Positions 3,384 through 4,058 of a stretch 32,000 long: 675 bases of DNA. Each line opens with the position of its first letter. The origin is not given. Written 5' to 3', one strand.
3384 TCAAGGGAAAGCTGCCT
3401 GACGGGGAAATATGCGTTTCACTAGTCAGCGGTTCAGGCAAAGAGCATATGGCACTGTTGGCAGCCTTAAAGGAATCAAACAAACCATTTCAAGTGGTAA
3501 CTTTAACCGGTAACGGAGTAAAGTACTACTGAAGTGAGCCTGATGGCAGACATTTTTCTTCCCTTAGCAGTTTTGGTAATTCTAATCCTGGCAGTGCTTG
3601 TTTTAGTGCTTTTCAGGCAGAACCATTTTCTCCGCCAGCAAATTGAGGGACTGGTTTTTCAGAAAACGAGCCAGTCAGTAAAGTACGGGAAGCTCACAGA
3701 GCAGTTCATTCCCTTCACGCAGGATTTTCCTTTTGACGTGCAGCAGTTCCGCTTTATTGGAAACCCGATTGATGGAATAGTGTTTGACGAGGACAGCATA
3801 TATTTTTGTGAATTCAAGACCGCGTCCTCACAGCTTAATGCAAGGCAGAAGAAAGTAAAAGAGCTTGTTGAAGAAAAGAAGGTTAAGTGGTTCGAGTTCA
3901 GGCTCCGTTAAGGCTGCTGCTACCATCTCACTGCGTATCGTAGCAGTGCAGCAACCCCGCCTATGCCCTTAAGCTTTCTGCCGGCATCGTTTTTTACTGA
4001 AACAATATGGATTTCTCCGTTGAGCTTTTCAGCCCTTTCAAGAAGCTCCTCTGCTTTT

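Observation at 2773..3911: Candidate minimal sensor-effector module: wHTH-like protein, stand-alone CARF-like protein and membrane-anchored Hjc-like nuclease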

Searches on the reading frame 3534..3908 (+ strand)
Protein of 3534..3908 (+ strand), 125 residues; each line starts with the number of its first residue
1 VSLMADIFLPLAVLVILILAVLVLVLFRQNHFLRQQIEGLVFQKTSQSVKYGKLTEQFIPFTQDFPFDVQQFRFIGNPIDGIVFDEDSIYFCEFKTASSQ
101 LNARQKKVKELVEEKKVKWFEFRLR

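Call 3: search_protein_families(library=pfam, proteins=[window:3534-3908:+], max_evalue=1)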
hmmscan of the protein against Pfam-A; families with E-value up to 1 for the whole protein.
window:3534-3908:+ (125 aa): 2 families
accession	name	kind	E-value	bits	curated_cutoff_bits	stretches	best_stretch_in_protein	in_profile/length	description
PF10107.15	Endonuc_Holl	-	2.8e-20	73.2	23.8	1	44-123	72-158/159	Endonuclease related to archaeal Holliday junction resolvase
PF15102.11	TMEM154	-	0.16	12.2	30.3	1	7-30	67-91/153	TMEM154 protein family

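Call 4: search_protein_families(library=ncbifam, proteins=[window:3534-3908:+], max_evalue=1)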
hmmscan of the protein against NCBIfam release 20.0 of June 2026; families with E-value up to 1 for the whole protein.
window:3534-3908:+ (125 aa): 2 families
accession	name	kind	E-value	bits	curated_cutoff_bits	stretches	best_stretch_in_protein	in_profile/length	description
NF037944.1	holin_2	subfamily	0.053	13.7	50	1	8-35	3-30/64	bacteriophage holin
TIGR02209.1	ftsL_broad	equivalog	0.37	10.7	42.45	0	11-54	7-50/85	cell division protein FtsL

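Call 5: search_protein_families(library=padloc, proteins=[window:3534-3908:+], max_evalue=1)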
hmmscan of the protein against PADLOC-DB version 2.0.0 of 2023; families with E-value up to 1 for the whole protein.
window:3534-3908:+ (125 aa): 0 families

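Call 8: search_solved_structures(query=window:3534-3908:+, max_evalue=10)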
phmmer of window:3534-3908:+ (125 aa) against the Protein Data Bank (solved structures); distinct sequences matched with E-value up to 10: 2.
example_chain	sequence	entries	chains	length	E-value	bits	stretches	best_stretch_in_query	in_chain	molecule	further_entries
1srq_A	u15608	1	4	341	1.5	12.4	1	58-103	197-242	GTPase-activating protein 1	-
4jle_A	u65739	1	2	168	2.7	11.6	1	29-123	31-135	PHIST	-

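Call 41: find_homologous_proteins(query=window:3534-3908:+, max_evalue=0.001)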
Query window:3534-3908:+ (125 aa): 258 proteins with E <= 0.001 among 422 candidates; the best 120 are listed.
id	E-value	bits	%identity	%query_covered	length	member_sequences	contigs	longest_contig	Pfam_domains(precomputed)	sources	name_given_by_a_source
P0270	8.7e-70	250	98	98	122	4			PF10107.17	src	-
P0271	2.2e-45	172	71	82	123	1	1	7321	PF10107.17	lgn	-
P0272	2.9e-45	171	71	74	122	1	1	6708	PF10107.17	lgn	-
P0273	2.8e-44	168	66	81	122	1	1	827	PF10107.17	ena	-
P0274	7.7e-43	163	67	78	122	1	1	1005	PF10107.17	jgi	-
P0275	7.9e-43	163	64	98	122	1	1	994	PF10107.17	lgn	-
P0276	1.2e-42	163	60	85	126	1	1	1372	PF10107.17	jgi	-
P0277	1.2e-41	160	63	98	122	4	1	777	PF10107.17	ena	-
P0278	2.0e-41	159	58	98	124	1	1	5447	PF10107.17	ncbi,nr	ncbi:MAG: endonuclease [Candidatus Diapherotrites archaeon]|nr:endonuclease [Candidatus Diapherotrit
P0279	4.9e-41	158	61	98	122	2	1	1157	PF10107.17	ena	-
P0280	5.0e-41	157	65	80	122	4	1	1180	PF10107.17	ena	-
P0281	8.6e-41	157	72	74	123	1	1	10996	PF10107.17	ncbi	-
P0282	9.3e-41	157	61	98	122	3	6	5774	PF10107.17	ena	-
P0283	1.9e-40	156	62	94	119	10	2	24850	PF10107.17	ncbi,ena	-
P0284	2.1e-40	155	71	74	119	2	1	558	PF10107.17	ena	-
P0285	3.3e-40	155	63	94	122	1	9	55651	PF10107.17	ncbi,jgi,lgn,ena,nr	ncbi:MAG TPA: Holliday junction resolvase-like protein [archaeon]|nr:Holliday junction resolvase-lik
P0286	4.0e-40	155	71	67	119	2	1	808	PF10107.17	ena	-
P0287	4.9e-40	154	65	88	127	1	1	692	PF10107.17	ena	-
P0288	5.1e-40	154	64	78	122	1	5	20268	PF10107.17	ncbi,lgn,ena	ncbi:MAG: Holliday junction resolvase-like protein [archaeon]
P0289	6.8e-40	154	59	98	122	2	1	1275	PF10107.17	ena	-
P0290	6.8e-40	154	68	74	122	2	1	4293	PF10107.17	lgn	-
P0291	8.2e-40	154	68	74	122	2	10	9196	PF10107.17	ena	-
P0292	1.2e-39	153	60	92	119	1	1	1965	PF10107.17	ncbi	-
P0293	1.4e-39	153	61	94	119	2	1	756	PF10107.17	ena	-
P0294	1.4e-39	153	64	79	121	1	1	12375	PF10107.17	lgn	-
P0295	2.0e-39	152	60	80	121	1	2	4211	PF10107.17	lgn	-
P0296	3.3e-39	152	58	98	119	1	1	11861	PF10107.17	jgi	-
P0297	4.0e-39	151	53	95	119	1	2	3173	PF10107.17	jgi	-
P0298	4.6e-39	151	55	98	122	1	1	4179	PF10107.17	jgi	jgi:predicted Holliday junction resolvase-like endonuclease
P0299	7.6e-39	150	61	97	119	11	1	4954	PF10107.17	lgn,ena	-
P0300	7.6e-39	150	61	79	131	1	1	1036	PF10107.17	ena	-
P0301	7.9e-39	150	59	98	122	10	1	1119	PF10107.17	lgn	-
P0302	9.3e-39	150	55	94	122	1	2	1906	PF10107.17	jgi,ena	-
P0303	1.1e-38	150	66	74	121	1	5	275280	PF10107.17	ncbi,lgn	-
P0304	1.4e-38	150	64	97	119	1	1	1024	PF10107.17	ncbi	-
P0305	1.8e-38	149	60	97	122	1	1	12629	PF10107.17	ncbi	-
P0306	1.9e-38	149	61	97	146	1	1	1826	PF10107.17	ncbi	-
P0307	2.7e-38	149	69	74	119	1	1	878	PF10107.17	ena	-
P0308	2.8e-38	149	58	82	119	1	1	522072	PF10107.17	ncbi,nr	ncbi:MAG: endonuclease [Candidatus Diapherotrites archaeon]|nr:endonuclease [Candidatus Diapherotrit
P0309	2.9e-38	149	55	98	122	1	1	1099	PF10107.17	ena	-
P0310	2.9e-38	149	64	79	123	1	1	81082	PF10107.17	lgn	-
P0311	3.6e-38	148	69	73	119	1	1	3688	PF10107.17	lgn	-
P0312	3.8e-38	148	68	66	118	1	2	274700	PF10107.17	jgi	jgi:predicted Holliday junction resolvase-like endonuclease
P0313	4.5e-38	148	65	74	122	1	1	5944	PF10107.17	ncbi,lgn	-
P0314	4.5e-38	148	66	74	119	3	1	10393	PF10107.17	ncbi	-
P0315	6.4e-38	147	57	94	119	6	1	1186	PF10107.17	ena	-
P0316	6.4e-38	147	53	95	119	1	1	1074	PF10107.17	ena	-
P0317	7.3e-38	147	59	98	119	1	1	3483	PF10107.17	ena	-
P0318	7.4e-38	147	61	89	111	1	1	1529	PF10107.17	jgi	jgi:predicted Holliday junction resolvase-like endonuclease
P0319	7.7e-38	147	59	97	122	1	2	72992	PF10107.17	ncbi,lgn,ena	ncbi:MAG: Holliday junction resolvase-like protein [archaeon]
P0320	8.8e-38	147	56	95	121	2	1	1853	PF10107.17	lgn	-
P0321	8.9e-38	147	70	74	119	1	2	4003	PF10107.17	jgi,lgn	jgi:predicted Holliday junction resolvase-like endonuclease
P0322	9.0e-38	147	57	90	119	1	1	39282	PF10107.17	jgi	-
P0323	9.3e-38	147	55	90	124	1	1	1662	PF10107.17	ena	-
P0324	9.5e-38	147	62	73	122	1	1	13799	PF10107.17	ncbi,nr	ncbi:MAG: endonuclease [archaeon]|nr:endonuclease [archaeon]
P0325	1.1e-37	147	61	94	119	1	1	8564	PF10107.17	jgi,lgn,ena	-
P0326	1.1e-37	147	68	78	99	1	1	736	PF10107.17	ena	-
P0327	1.2e-37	147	57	98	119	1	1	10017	PF10107.17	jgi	jgi:predicted Holliday junction resolvase-like endonuclease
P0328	1.3e-37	146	54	98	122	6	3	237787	PF10107.17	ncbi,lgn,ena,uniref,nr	ncbi:MAG: endonuclease [Candidatus Diapherotrites archaeon]|uniref:Endonuclease n=1 Tax=Candidatus I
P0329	1.8e-37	146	67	74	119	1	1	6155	PF10107.17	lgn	-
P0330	1.9e-37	146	60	79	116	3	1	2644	PF10107.17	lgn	-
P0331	2.0e-37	146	65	74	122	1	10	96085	PF10107.17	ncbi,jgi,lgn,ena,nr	ncbi:MAG TPA: Holliday junction resolvase-like protein [archaeon]|nr:Holliday junction resolvase-lik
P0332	2.3e-37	146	56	95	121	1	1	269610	PF10107.17,PF15461.12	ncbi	ncbi:MAG: Holliday junction resolvase-like protein [Candidatus Diapherotrites archaeon]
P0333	2.6e-37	145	60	83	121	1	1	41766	PF10107.17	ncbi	-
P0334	2.7e-37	145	66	74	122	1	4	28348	PF10107.17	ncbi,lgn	-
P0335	2.9e-37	145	61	90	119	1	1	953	PF10107.17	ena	-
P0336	2.9e-37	145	65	74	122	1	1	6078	PF10107.17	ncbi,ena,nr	ncbi:MAG TPA: Holliday junction resolvase-like protein [archaeon]|nr:Holliday junction resolvase-lik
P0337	2.9e-37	145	58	85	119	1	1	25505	PF10107.17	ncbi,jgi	-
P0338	2.9e-37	145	56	98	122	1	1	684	PF10107.17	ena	-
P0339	4.3e-37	145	60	79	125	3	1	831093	PF10107.17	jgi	-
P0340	4.6e-37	145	60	89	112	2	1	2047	PF10107.17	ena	-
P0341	4.7e-37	145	61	79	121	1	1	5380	PF10107.17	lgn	-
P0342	4.9e-37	145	61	85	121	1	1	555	PF10107.17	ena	-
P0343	5.8e-37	144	60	85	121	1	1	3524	PF10107.17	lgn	-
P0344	5.8e-37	144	62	74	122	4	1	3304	PF10107.17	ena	-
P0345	6.7e-37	144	58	98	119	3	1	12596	PF10107.17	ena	-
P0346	7.5e-37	144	60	79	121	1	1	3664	PF10107.17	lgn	-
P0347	7.9e-37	144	65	74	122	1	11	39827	PF10107.17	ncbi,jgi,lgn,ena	-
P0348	7.9e-37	144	55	93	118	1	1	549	PF10107.17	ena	-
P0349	9.0e-37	144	56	82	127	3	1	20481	PF10107.17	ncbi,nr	ncbi:endonuclease [Candidatus Micrarchaeota archaeon]|nr:endonuclease [Candidatus Micrarchaeota arch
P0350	9.5e-37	144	54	94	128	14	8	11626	PF10107.17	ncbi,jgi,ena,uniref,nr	ncbi:MAG: endonuclease [Candidatus Diapherotrites archaeon]|uniref:Endonuclease n=1 Tax=Candidatus I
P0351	1.0e-36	144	58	85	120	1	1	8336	PF10107.17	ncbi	ncbi:MAG: Holliday junction resolvase-like protein [Candidatus Diapherotrites archaeon]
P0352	1.1e-36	144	58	98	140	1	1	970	PF10107.17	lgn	-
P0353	1.1e-36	144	67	74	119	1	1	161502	PF10107.17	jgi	jgi:predicted Holliday junction resolvase-like endonuclease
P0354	1.3e-36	143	64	74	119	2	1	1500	PF10107.17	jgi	-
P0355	1.3e-36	143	61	74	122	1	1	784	PF10107.17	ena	-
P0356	1.4e-36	143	65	74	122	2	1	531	PF10107.17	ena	-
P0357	1.8e-36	143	56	90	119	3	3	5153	PF10107.17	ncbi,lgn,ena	-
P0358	2.1e-36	143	62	79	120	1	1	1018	PF10107.17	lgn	-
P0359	2.4e-36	142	60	79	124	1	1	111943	PF10107.17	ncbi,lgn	-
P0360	2.4e-36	142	64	74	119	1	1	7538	PF10107.17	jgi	jgi:predicted Holliday junction resolvase-like endonuclease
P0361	2.4e-36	142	55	96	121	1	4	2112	PF10107.17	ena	-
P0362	2.6e-36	142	58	87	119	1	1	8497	PF10107.17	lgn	-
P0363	2.7e-36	142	62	74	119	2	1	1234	PF10107.17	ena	-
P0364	2.8e-36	142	59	78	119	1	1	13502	PF10107.17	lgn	-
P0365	2.9e-36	142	58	89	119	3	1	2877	PF10107.17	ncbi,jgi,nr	ncbi:MAG: Holliday junction resolvase-like protein [archaeon]|jgi:predicted Holliday junction resolv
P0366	2.9e-36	142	55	79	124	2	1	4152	PF10107.17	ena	-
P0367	3.3e-36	142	57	90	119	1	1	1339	PF10107.17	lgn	-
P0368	3.9e-36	142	64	74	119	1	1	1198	PF10107.17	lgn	-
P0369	5.6e-36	141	62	79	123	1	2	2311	PF10107.17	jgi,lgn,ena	-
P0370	6.3e-36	141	62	74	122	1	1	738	PF10107.17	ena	-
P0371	6.8e-36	141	63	74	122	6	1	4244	PF10107.17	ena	-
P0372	7.1e-36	141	60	74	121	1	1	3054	PF10107.17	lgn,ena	-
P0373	7.4e-36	141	65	67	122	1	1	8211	PF10107.17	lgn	-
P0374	8.6e-36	141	58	94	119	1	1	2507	PF10107.17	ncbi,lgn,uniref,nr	ncbi:MAG: hypothetical protein JW744_00700 [Candidatus Diapherotrites archaeon]|uniref:Holliday junc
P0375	9.5e-36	140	61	80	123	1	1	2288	PF10107.17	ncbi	-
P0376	1.0e-35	140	60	80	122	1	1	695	PF10107.17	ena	-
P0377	1.1e-35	140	62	74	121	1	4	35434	PF10107.17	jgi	-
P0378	1.1e-35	140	63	79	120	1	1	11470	PF10107.17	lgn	-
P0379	1.1e-35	140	60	74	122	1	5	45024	PF10107.17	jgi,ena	-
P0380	1.2e-35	140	55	94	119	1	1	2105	PF10107.17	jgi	-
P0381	1.3e-35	140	65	74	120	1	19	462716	PF10107.17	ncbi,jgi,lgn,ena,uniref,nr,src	ncbi:MAG TPA: endonuclease [Candidatus Diapherotrites archaeon]|uniref:Endonuclease n=1 Tax=Candidat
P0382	1.3e-35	140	57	79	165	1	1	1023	PF10107.17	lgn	-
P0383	1.4e-35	140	61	74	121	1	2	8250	PF10107.17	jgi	jgi:predicted Holliday junction resolvase-like endonuclease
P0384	1.5e-35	140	57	90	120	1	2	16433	PF10107.17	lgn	-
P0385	1.5e-35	140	67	66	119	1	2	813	PF10107.17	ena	-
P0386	1.7e-35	140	54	96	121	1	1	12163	PF10107.17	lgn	-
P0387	1.8e-35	140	59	89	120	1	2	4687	PF10107.17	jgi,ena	-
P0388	1.9e-35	140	59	74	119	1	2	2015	PF10107.17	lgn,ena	-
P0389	1.9e-35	140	61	74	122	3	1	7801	PF10107.17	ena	-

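Call 62: predict_structure(alignment_id=A5)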
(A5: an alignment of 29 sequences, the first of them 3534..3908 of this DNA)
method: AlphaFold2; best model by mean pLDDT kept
length: 125 residues; sequences in the alignment: 29
mean_pLDDT: 79.6   pTM: 0.45
mean pLDDT of the five models: 79.6, 79.3, 79.3, 73.5, 69.4
residues with pLDDT >= 90: 30; 70-90: 67; 50-70: 25; < 50: 3
segments of 3 or more residues with pLDDT < 50: 47-49
pLDDT, mean of each block of 10 residues (from residue 1): 83 97 98 88 54 54 74 79 86 77 85 86 68
secondary structure, 60 per line:
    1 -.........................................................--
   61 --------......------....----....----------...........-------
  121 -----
elements in order: H2-58 E72-74 E81-84 E89-92 H103-113

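Call 64: fold_search(model_id=the predicted structure, library=pdb)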
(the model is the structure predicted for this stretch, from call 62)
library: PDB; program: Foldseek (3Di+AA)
matches with E <= 10: 9; with E <= 0.001: 0
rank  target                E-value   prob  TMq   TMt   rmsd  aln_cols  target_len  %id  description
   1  4qbo                  2.0e+00  0.57  0.31  0.41   2.4        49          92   18  VRR_NUC domain (released 2014-09-10)
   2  9uzo_C                2.3e+00  0.07  0.23  0.20  19.0       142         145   15  Cryo-EM Structure of the Vaccinia Virus Entry/Fusion Complex (EFC) Lacking the F9 Subunit (released 2025-12-17)
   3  1zrh                  5.3e+00  0.03  0.17  0.09  13.7        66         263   17  Crystal structure of Human heparan sulfate glucosamine 3-O-sulfotransferase 1 in complex with PAP (released 2005-06-07)
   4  3uan_B                7.0e+00  0.02  0.17  0.10  12.8        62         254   14  Crystal structure of 3-O-sulfotransferase (3-OST-1) with bound PAP and heptasaccharide substrate (released 2012-04-04)
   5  3uan_A                7.9e+00  0.03  0.21  0.12  13.2        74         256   14  Crystal structure of 3-O-sulfotransferase (3-OST-1) with bound PAP and heptasaccharide substrate (released 2012-04-04)
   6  5wbf_B                8.5e+00  0.04  0.21  0.11  14.1        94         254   15  Double CACHE (dCACHE) sensing domain of TlpC chemoreceptor from Helicobacter pylori (released 2017-11-08)
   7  5wbf_C                9.1e+00  0.02  0.17  0.09  15.1       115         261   11  Double CACHE (dCACHE) sensing domain of TlpC chemoreceptor from Helicobacter pylori (released 2017-11-08)
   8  6csl                  9.7e+00  0.06  0.18  0.30   8.9        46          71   22  Pneumococcal PhtD protein 269-339 fragment with bound Zn(II) (released 2018-06-13)
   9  5aq6                  9.7e+00  0.02  0.16  0.12  12.0        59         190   14  Structure of E. coli ZinT at 1.79 Angstrom (released 2016-01-27)

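Call 92: search_dna_similar(query=window:3543-3908:+, collection=plasmids, mode=protein, max_evalue=0.01, max_rows=15)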
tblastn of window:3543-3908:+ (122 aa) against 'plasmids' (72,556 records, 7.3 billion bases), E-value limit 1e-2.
Records with a match: 1; places in all: 1; records where one place covers at least 80% of the query: 0.
Best place of each record, by identity: <60% 1.
By first word of the organism name: Nostoc 1.
By predicted mobility (MOB-suite, as given by PLSDB): non-mobilizable 1.
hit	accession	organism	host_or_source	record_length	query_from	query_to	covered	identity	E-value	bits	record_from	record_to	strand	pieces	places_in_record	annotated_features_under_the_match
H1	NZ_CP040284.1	Nostoc sp. C057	Phaeoceros,pure culture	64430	43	120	64%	47.1%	2e-8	57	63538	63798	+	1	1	Holliday junction resolvase-like protein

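Call 93: search_dna_similar(query=window:3543-3908:+, collection=phages, mode=protein, max_evalue=0.01, max_rows=15)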
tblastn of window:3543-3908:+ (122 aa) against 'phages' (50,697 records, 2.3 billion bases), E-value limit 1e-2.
Records with a match: 4; places in all: 4; records where one place covers at least 80% of the query: 0.
Best place of each record, by identity: <60% 4.
By first word of the organism name: Flavobacterium 4.
By host as written in the record: Flavobacterium sp. LMO8 4.
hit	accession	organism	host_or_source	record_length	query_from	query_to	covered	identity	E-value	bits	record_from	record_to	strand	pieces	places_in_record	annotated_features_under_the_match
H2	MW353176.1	Flavobacterium phage vB_FspM_immuto_3-5A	Flavobacterium sp. LMO8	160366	43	102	49%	34.8%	5e-3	41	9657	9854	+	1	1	endonuclease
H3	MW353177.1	Flavobacterium phage vB_FspM_immuto_13-6C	Flavobacterium sp. LMO8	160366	43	102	49%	34.8%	5e-3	40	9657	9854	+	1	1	endonuclease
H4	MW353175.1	Flavobacterium phage vB_FspM_immuto_2-6A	Flavobacterium sp. LMO8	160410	43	102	49%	34.8%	5e-3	40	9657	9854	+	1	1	endonuclease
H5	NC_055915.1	Flavobacterium phage vB_FspM_immuto_2-6A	Flavobacterium sp. LMO8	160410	43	102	49%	34.8%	5e-3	40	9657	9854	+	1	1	endonuclease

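Call 94: get_annotated_region(hit=H1, flank=4000)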
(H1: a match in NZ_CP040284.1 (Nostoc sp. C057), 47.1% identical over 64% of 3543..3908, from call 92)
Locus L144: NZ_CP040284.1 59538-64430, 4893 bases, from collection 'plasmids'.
description: Nostoc sp. C057 plasmid p057_C, complete sequence
organism: Nostoc sp. C057 (NCBI taxid 2576903)
taxonomy: Bacteria; Cyanobacteriota; Cyanophyceae; Nostocales; Nostocaceae; Nostoc; Nostoc sp. C057
host: -; source: Phaeoceros,pure culture; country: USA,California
typing (MOB-suite, as given by PLSDB): non-mobilizable
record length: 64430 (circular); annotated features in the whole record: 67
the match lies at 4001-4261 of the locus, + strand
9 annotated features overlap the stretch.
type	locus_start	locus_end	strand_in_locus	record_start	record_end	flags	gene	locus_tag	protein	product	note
CDS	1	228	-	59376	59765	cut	-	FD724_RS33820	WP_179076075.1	response regulator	GO:0000160 - phosphorelay signal transduction system [Evidence IEA]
CDS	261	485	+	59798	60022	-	-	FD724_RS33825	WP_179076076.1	hypothetical protein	-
CDS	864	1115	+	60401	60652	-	-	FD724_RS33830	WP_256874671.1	DUF1816 domain-containing protein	-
CDS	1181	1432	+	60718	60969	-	-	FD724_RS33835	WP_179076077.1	hypothetical protein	-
CDS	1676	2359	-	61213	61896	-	-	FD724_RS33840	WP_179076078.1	TetR/AcrR family transcriptional regulator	GO:0006355 - regulation of DNA-templated transcription [Evidence IEA]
CDS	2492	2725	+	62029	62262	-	-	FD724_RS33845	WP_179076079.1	4-oxalocrotonate tautomerase family protein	-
CDS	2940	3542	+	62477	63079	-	-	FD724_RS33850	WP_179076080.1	tyrosine-type recombinase/integrase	GO:0015074 - DNA integration [Evidence IEA]; GO:0006310 - DNA recombination [Evidence IEA]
CDS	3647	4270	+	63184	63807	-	-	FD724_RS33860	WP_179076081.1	Holliday junction resolvase-like protein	-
CDS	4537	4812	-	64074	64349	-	-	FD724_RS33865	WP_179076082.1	hypothetical protein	-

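Call 95: get_annotated_region(hit=H2, flank=2500)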
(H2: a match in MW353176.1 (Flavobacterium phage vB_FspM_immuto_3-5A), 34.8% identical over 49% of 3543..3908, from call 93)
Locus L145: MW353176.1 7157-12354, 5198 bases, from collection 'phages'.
description: Flavobacterium phage vB_FspM_immuto_3-5A, complete genome.
organism: Flavobacterium phage vB_FspM_immuto_3-5A (NCBI taxid 2801478)
taxonomy: Viruses; Duplodnaviria; Heunggongvirae; Uroviricota; Caudoviricetes; Immutovirus
host: Flavobacterium sp. LMO8; source: Baltic Sea mesocosm; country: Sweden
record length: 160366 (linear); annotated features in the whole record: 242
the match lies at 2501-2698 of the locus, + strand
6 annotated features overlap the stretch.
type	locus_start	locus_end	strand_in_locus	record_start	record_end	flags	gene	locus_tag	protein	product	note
CDS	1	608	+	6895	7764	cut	-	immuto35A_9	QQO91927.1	ribonucleotide reductase, beta subunit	Ribonucleotide reductase, beta subunit, NrdF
CDS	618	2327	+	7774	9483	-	-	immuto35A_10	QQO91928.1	ribonucleotide reductase, alpha subunit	Ribonucleotide reductase, alpha subunit, NrdA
CDS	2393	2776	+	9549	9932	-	-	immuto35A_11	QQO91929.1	endonuclease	Endonuclease related to archaeal Holliday junction resolvase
CDS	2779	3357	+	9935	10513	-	-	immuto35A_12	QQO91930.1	DNA/RNA endonuclease G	DNA/RNA endonuclease G, NUC1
CDS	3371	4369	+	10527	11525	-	-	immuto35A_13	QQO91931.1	lectin C-type domain-containing protein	-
CDS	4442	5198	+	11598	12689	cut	-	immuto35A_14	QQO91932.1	hypothetical protein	-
